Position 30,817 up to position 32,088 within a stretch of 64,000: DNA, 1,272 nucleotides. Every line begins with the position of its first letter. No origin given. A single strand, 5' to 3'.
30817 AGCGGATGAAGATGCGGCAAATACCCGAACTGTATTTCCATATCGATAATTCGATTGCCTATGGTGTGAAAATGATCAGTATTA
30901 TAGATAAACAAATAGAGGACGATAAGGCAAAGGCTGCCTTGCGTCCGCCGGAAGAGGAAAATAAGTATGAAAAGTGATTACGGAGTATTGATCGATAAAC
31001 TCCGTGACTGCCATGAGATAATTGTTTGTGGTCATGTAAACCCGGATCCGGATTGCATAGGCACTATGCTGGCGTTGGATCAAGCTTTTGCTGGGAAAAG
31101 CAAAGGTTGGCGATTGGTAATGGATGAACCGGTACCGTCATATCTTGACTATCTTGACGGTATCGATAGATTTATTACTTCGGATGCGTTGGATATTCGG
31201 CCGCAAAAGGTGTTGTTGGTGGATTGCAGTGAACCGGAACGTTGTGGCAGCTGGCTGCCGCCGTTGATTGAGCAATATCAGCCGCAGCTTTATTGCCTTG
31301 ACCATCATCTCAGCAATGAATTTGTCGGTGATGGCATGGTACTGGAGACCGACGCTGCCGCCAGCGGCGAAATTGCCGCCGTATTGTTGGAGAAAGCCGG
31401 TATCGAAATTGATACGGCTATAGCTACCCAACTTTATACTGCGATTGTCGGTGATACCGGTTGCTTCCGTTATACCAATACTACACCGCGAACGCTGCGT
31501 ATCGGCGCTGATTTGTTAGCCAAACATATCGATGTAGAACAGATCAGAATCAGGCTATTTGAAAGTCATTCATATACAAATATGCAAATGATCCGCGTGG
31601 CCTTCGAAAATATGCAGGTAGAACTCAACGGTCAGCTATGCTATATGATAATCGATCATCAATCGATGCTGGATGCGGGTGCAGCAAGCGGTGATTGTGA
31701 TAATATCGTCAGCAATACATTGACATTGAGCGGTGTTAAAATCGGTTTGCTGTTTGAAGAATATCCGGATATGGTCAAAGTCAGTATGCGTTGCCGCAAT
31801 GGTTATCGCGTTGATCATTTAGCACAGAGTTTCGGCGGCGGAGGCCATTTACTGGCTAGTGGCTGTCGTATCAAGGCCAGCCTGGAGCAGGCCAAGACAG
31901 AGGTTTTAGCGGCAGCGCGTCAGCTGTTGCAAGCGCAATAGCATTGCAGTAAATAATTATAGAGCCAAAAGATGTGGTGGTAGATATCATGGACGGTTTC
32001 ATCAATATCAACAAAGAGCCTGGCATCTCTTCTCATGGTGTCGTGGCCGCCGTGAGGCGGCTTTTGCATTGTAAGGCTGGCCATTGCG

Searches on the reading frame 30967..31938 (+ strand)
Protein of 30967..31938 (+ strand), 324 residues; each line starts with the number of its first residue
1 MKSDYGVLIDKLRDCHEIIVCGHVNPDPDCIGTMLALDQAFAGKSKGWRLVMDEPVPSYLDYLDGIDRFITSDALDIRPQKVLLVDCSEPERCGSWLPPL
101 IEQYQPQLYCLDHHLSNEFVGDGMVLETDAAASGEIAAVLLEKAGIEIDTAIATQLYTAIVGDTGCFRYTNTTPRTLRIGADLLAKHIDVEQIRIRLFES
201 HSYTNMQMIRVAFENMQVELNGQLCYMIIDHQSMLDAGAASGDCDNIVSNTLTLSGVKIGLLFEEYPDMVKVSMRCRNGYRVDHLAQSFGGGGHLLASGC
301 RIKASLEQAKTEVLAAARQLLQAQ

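Call 41: search_protein_families(library=pfam, proteins=[window:30967-31938:+], max_evalue=0.00001)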
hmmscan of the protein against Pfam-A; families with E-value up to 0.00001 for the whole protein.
window:30967-31938:+ (324 aa): 2 families
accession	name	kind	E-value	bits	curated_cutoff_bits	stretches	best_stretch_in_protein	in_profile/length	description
PF01368.27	DHH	-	3.6e-13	50.3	28.1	1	18-160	2-125/125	DHH family, N-terminal domain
PF02272.25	DHHA1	-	6.4e-10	39.8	25.9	1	229-322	9-101/102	DHHA1 domain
